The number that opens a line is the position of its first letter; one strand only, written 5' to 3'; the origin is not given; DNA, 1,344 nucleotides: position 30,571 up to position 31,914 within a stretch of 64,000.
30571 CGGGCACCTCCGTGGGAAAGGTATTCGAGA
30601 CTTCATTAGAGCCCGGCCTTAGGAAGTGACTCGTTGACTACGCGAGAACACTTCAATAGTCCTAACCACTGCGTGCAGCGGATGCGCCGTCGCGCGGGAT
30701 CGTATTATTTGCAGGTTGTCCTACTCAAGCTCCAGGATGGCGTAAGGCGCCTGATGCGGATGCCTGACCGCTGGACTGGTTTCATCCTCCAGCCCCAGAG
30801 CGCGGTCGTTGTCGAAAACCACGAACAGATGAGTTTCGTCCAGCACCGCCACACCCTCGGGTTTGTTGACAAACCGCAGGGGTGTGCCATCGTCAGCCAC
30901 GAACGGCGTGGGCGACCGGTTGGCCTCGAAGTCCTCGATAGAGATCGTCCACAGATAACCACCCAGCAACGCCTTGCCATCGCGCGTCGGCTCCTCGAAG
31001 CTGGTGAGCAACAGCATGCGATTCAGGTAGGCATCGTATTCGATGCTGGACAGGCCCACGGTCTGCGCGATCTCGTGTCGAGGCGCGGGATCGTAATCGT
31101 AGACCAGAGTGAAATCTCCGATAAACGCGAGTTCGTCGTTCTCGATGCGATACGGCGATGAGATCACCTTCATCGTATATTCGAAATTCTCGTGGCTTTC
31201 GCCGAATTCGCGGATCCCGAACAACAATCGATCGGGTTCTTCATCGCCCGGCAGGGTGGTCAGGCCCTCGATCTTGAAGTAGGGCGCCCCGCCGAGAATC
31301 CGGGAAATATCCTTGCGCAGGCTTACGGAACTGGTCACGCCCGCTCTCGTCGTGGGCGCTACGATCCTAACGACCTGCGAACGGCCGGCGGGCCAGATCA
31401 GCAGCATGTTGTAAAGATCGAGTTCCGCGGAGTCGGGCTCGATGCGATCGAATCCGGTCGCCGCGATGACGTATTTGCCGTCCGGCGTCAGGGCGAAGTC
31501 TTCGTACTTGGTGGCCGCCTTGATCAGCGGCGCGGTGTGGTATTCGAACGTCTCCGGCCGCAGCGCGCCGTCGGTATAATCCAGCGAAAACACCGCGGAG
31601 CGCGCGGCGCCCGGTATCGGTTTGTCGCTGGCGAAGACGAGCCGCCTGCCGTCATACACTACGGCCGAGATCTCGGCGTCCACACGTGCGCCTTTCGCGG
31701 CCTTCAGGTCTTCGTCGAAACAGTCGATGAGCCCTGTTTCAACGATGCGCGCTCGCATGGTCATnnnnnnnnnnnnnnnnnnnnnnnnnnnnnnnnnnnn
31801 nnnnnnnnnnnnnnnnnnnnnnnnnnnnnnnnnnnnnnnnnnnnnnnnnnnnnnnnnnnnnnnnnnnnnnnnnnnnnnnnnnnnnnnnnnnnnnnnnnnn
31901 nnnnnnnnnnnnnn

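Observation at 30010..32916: Catalase-related (mini-catalase/AOS-like) heme protein paired with a phytase-like beta-propeller gene, beside a CCP and an arsR-like remnant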

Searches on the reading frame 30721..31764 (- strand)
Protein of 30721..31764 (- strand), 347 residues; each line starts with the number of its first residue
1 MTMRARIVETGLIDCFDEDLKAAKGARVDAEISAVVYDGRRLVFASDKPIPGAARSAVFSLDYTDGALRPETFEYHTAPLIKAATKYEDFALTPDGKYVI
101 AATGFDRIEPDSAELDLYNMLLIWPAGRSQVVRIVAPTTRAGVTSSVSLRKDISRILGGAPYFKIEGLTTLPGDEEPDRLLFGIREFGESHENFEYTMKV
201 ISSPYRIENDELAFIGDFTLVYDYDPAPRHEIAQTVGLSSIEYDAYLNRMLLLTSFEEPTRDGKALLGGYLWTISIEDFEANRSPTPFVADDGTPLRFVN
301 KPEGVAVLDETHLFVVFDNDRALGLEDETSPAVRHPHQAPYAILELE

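Call 5: search_protein_families(library=ncbifam, proteins=[window:30721-31764:-], max_evalue=0.1)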
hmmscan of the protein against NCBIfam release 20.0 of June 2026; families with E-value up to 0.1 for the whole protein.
window:30721-31764:- (347 aa): 0 families

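Call 6: search_protein_families(library=pfam, proteins=[window:30721-31764:-], max_evalue=10)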
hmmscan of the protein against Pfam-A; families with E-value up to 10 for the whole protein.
window:30721-31764:- (347 aa): 2 families
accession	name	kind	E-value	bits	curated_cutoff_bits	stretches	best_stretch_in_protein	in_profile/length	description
PF07676.18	PD40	-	0.011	16.2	20.9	1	38-51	19-31/38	WD40-like Beta Propeller Repeat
PF13449.12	Phytase-like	-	0.072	13.4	27.6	1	35-174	131-270/284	Esterase-like activity of phytase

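Call 9: find_homologous_proteins(query=window:30721-31764:-)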
Query window:30721-31764:- (347 aa): 404 proteins with E <= 0.001 among 6776 candidates; the best 120 are listed.
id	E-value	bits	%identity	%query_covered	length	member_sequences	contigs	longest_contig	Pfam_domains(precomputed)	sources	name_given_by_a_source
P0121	3.1e-192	656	84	100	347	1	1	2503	-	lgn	-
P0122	8.7e-191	651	83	100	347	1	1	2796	-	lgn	-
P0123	4.5e-176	603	77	100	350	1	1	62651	-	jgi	jgi:hypothetical protein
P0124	1.9e-125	437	59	99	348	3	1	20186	-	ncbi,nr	ncbi:MAG TPA: hypothetical protein VHT73_19880 [Thermodesulfobacteriota bacterium]|nr:hypothetical p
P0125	2.8e-106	374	53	99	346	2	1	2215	-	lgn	-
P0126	7.0e-105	369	52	99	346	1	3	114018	-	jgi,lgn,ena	-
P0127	2.0e-104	367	52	98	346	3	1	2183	-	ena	-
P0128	2.2e-104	367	52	99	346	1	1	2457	-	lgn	-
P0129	5.4e-104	366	50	99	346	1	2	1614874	-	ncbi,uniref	ncbi:hypothetical protein [Salinisphaera aquimarina]|uniref:DUF3616 domain-containing protein n=1 Ta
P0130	5.9e-104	366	51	99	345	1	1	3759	-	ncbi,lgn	-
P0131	3.1e-103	364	50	99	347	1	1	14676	-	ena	-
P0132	7.2e-103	362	49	99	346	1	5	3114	-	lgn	-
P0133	8.5e-103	362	49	99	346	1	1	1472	-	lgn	-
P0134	9.4e-103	362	50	99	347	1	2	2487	-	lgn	-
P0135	1.1e-102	362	53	99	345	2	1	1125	-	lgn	-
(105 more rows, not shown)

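Call 10: find_encoding_contigs(protein=P0121, flank=10000, max_places=4)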
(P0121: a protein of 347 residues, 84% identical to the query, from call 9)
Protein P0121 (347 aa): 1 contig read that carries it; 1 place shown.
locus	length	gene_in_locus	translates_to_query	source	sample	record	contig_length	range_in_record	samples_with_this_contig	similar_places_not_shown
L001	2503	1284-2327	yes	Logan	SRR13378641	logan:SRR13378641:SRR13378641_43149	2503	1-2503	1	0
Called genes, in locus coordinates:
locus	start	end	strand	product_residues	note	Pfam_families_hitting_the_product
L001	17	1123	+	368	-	PF00199:Catalase (faint)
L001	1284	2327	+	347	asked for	-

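Call 11: find_encoding_contigs(protein=P0123, flank=10000, max_places=4)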
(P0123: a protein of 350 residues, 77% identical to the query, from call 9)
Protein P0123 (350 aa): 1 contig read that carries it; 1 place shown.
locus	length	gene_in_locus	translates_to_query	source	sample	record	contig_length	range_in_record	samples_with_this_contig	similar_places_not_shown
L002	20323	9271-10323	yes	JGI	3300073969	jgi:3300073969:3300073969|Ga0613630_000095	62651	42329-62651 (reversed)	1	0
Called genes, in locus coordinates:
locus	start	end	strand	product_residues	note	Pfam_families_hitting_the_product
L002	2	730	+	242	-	?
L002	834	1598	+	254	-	PF13489:Methyltransf_23, PF08241:Methyltransf_11, PF08242:Methyltransf_12, PF13649:Methyltransf_25, PF13847:Methyltransf_31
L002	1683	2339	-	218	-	PF00484:Pro_CA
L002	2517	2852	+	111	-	PF00313:CSD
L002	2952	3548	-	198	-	PF00571:CBS (weak)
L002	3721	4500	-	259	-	PF00950:ABC-3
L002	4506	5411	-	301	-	PF01297:ZnuA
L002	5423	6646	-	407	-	-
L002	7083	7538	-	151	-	PF05425:CopD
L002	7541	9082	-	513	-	PF00324:AA_permease, PF13520:AA_permease_2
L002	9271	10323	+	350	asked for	-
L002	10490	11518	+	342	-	PF00116:COX2, PF00034:Cytochrom_C, PF13442:Cytochrome_CBB3 (weak)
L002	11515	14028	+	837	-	PF00115:COX1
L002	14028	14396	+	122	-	-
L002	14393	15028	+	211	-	PF09678:Caa3_CtaG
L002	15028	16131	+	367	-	PF13442:Cytochrome_CBB3, PF00034:Cytochrom_C (weak)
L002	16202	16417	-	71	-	-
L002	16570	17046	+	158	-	PF12840:HTH_20, PF01022:HTH_5 (weak)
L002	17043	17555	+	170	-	PF01451:LMWPc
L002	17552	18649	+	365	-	PF01758:SBF, PF13593:SBF_like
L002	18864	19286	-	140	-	-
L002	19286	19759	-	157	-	PF08327:AHSA1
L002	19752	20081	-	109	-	PF01022:HTH_5, PF01047:MarR (weak), PF12802:MarR_2, PF12840:HTH_20, PF08279:HTH_11 (weak)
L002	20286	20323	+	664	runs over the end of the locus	PF16371:MetallophosN, PF00149:Metallophos (weak), PF16370:MetallophosC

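Call 12: find_encoding_contigs(protein=P0124, flank=10000, max_places=4)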
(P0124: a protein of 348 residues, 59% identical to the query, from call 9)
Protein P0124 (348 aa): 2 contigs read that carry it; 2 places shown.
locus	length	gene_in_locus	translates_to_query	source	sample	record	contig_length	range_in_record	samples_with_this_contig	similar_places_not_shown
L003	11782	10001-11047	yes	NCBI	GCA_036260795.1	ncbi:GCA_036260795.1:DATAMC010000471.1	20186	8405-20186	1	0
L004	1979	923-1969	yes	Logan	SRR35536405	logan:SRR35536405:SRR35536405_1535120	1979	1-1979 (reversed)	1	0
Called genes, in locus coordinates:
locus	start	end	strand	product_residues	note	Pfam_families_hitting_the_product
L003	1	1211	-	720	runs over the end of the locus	PF13328:HD_4, PF01966:HD, PF04607:RelA_SpoT, PF02824:TGS, PF19296:RelA_AH, PF28438:RelA_RIS, PF01842:ACT (weak), PF13291:ACT_4, +1 more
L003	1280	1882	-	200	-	PF00625:Guanylate_kin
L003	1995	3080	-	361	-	PF00483:NTP_transferase, PF12804:NTP_transf_3, PF22640:ManC_GMP_beta-helix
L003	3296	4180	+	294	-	PF02219:MTHFR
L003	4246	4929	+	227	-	PF01209:Ubie_methyltran, PF13489:Methyltransf_23, PF24675:NpmA (weak), PF13847:Methyltransf_31, PF08241:Methyltransf_11, PF08242:Methyltransf_12, PF13649:Methyltransf_25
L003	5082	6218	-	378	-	PF04851:ResIII, PF00270:DEAD, PF00271:Helicase_C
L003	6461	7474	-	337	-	PF00296:Bac_luciferase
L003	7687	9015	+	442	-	PF07690:MFS_1, PF03219:TLC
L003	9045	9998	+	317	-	PF00248:Aldo_ket_red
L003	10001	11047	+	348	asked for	-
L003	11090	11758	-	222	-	PF20582:UPF0758_N, PF04002:RadC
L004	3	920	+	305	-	?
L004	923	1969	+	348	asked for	-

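Call 20: find_related_loci(query=A3, collection=genome_contigs, flank=10000)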
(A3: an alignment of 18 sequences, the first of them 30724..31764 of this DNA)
Query A3 (347 aa) in genome_contigs; peptide patterns used: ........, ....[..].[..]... (x = any residue, [..] = any of these).
230 stretches matched a pattern; 216 encode a relative of the query (tblastn E <= 1e-3); the best 80 are kept; 80 distinct loci.
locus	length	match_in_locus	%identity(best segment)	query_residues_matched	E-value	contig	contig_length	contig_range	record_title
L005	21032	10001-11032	50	4-347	3e-108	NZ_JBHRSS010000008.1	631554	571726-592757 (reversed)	Salinisphaera aquimarina strain KCTC 52640 soapdenovo_K_105_8, whole genome shotgun sequence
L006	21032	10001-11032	51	3-346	2e-106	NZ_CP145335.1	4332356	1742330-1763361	Salinisphaera sp. SPP-AMP-43 chromosome, complete genome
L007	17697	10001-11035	52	3-346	2e-104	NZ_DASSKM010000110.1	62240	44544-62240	MAG: Salinisphaera sp. isolate SMAG_U1141 k141_40041, whole genome shotgun sequence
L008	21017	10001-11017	52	6-344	2e-104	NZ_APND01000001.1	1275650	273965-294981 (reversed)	Salinisphaera dokdonensis CL-ES53 contig1, whole genome shotgun sequence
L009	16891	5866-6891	50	6-347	8e-103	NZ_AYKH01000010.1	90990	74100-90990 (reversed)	Salinisphaera orenii MK-B5 contig18, whole genome shotgun sequence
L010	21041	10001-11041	49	1-346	1e-102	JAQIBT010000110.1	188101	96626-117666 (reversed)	MAG: Salinisphaera sp. isolate GH4 k119_77663, whole genome shotgun sequence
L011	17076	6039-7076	50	3-346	8e-102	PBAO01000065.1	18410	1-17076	MAG: Lysobacterales bacterium isolate SP48 MHASMcontig_929572, whole genome shotgun sequence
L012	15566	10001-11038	48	1-346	1e-101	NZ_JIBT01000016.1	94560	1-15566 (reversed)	Halomonas sp. PR-M31 PR-M31contig_16, whole genome shotgun sequence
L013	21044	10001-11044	50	1-346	2e-101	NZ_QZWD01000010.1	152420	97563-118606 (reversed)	Salinisphaera sp. Q1T1-3 NODE_10_length_152420_cov_21.3434, whole genome shotgun sequence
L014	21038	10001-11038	50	3-346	4e-101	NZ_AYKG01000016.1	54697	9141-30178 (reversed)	Salinisphaera japonica YTM-1 contig23, whole genome shotgun sequence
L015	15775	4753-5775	49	3-346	4e-101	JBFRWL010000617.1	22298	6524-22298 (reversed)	MAG: Prochloraceae cyanobacterium isolate 05_out_wi_poop_bin.33 05outWiPooB33_c_000002940662, whole genome shotgun seque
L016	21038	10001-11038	50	1-346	1e-99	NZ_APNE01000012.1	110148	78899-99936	Salinisphaera hydrothermalis EPR70 contig12, whole genome shotgun sequence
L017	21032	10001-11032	48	4-347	2e-99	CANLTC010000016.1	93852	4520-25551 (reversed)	uncultured Halomonas sp. isolate 2-214.fasta genome assembly, contig: NODE_16, whole genome shotgun sequence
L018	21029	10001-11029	48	4-346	4e-99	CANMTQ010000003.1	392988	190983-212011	uncultured Halomonas sp. isolate 2B2-126-J.fasta genome assembly, contig: NODE_3, whole genome shotgun sequence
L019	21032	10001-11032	48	4-347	1e-98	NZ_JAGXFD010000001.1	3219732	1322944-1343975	Modicisalibacter tunisiensis strain LIT2 NODE_1_length_3219732_cov_127.729724, whole genome shotgun sequence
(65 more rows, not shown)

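Call 26: predict_structure(alignment_id=A3)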
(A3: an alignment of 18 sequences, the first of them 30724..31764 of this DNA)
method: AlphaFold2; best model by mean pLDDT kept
length: 347 residues; sequences in the alignment: 18
mean_pLDDT: 88.7   pTM: 0.90
mean pLDDT of the five models: 88.7, 87.9, 86.8, 86.6, 86.5
residues with pLDDT >= 90: 232; 70-90: 87; 50-70: 21; < 50: 7
segments of 3 or more residues with pLDDT < 50: 139-143
pLDDT, mean of each block of 10 residues (from residue 1): 90 91 85 95 94 92 95 96 93 96 82 78 95 71 58 91 94 92 95 93 93 92 83 90 96 91 85 96 94 91 96 90 55 82 96
secondary structure, 60 per line:
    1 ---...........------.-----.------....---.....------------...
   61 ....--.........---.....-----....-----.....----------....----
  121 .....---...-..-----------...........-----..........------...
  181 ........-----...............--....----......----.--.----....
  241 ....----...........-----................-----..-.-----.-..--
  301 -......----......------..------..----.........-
elements in order: E4-14 E34-37 E41-45 E58-64 E67-75 H79-83 E89-92 E98-102 H113-116 E121-125 H146-156 E162-171 E178-188 E194-208 E211-214 E219-224 E237-244 E249-259 E265-275 H276-280 E302-307 E312-317 E338-346

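Call 29: fold_search(model_id=the predicted structure, library=pdb)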
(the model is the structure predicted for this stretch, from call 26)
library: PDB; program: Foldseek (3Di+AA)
matches with E <= 10: 814; with E <= 0.001: 100
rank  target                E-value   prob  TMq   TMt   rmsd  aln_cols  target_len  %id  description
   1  9jco_B                7.6e-07  1.00  0.38  0.38  10.4       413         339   11  Cryo-EM structure of the proton-sensing GPCR (GPR4)-Gs protein complex at pH 6.5 (released 2025-07-09)
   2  3das                  9.0e-07  1.00  0.41  0.42  11.2       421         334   13  Structure of the PQQ-bound form of Aldose Sugar Dehydrogenase (Adh) from Streptomyces coelicolor (released 2009-06-02)
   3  6qk7_B                3.2e-06  1.00  0.34  0.19  10.9       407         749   11  Elongator catalytic subcomplex Elp123 lobe (released 2019-07-17)
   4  4n2z_A                4.2e-06  1.00  0.46  0.49   7.8       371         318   12  Crystal Structure of the alpha-L-arabinofuranosidase PaAbf62A from Podospora anserina in complex with cellotriose (released 2014-01-15)
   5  8e04                  6.5e-06  1.00  0.29  0.10  11.7       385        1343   10  Structure of monomeric LRRK1 (released 2023-08-30)
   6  6h0g_A                7.2e-06  1.00  0.37  0.18  14.2       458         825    9  Structure of the DDB1-CRBN-pomalidomide complex bound to ZNF692(ZF4) (released 2018-11-07)
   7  5b6s_A                7.6e-06  1.00  0.43  0.46   7.7       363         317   12  Catalytic domain of Coprinopsis cinerea GH62 alpha-L-arabinofuranosidase (released 2016-09-07)
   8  9hpi_A                9.5e-06  1.00  0.37  0.20  13.2       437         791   10  Cryo-EM structure of DDB1dB-CRBN-MRT-0031619, conformation 1 (released 2025-12-03)
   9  8atu_A                1.5e-05  1.00  0.35  0.06  11.0       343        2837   12  Cryo-EM structure of human BIRC6 (released 2023-02-15)
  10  8roy_B                1.6e-05  1.00  0.34  0.19  13.8       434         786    9  Structure of the human DDB1-DDA1-DCAF15 E3 ubiquitin ligase bound to compound furan 24 (released 2024-04-03)
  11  4udk_E                1.9e-05  1.00  0.46  0.49   7.2       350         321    9  Crystal structure of b-1,4-mannopyranosyl-chitobiose phosphorylase at 1.76 Angstrom from unknown human gut bacteria (U (released 2015-05-27)
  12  6q0v_A                2.3e-05  1.00  0.39  0.20  13.1       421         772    9  Structure of DDB1-DDA1-DCAF15 complex bound to tasisulam and RBM39 (released 2019-11-13)
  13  4n4b                  2.8e-05  1.00  0.43  0.46   8.6       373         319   11  Crystal Structure of the alpha-L-arabinofuranosidase PaAbf62A from Podospora anserina (released 2014-01-15)
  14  5hrm_B                2.8e-05  1.00  0.36  0.28  11.7       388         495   11  Crystal structure of phosphotriesterase from Sphingobium sp. TCM1 (released 2016-07-13)
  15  9sai_A                3.3e-05  1.00  0.34  0.18  14.4       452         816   10  Ternary PROTAC-mediated complex consisting of Cereblon, DDB1 and BRD4-BD1, non-covalently linked by JQ1-AcN (released 2025-10-29)
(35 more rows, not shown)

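Call 35: find_related_loci(query=A3, collection=metagenome_contigs, flank=10000)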
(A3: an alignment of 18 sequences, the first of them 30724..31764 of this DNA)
Query A3 (347 aa) in metagenome_contigs; peptide patterns used: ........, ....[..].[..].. (x = any residue, [..] = any of these).
200 stretches matched a pattern; 118 encode a relative of the query (tblastn E <= 1e-3); the best 80 are kept; 80 distinct loci.
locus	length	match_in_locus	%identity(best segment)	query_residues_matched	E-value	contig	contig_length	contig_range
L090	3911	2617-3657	100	1-347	0e+0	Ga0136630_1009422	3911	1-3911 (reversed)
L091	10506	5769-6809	91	1-347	0e+0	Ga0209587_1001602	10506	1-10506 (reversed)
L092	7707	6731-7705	90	1-325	0e+0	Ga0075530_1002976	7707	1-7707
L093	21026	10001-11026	52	6-347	6e-109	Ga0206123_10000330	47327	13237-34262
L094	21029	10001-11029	51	4-346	6e-104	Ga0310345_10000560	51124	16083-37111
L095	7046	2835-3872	50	3-346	4e-102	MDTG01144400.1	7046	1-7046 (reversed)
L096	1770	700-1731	48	4-347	3e-105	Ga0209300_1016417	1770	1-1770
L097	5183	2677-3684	49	6-341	2e-98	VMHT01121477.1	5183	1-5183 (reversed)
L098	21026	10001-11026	48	4-346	7e-98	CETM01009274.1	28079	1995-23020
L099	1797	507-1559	47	4-344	8e-104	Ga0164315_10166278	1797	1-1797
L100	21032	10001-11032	48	4-347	6e-98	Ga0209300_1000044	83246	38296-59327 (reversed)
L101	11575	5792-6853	47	5-346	1e-97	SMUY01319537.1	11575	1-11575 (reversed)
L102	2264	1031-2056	48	4-346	9e-101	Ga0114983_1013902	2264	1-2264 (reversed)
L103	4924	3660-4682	47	5-346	2e-96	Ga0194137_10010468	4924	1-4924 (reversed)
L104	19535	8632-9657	47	4-346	6e-96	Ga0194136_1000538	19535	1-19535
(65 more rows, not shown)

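Call 45: search_protein_families(library=pfam, alignment_id=A3, max_evalue=1)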
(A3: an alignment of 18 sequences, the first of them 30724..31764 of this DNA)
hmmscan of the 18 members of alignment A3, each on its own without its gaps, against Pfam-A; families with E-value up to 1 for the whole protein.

A. member 1, window:30724-31764:- (347 aa): 2 families
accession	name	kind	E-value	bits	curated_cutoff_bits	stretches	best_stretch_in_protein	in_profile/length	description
PF07676.18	PD40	-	0.011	16.2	20.9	0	38-51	19-31/38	WD40-like Beta Propeller Repeat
PF13449.12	Phytase-like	-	0.072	13.4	27.6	0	35-174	131-270/284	Esterase-like activity of phytase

B. families by the number of members that match (of 18 scanned): 4 families
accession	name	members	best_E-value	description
PF13449.12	Phytase-like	14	0.0055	Esterase-like activity of phytase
PF07676.18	PD40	2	0.011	WD40-like Beta Propeller Repeat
PF11333.13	DUF3135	1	0.11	Protein of unknown function (DUF3135)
PF13553.12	FIIND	1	0.23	Function to find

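Call 48: search_solved_structures(query=A3, max_evalue=10, show_alignments=1)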
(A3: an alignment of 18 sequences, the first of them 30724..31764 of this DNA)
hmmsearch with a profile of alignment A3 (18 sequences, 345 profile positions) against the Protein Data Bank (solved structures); distinct sequences matched with E-value up to 10: 0.
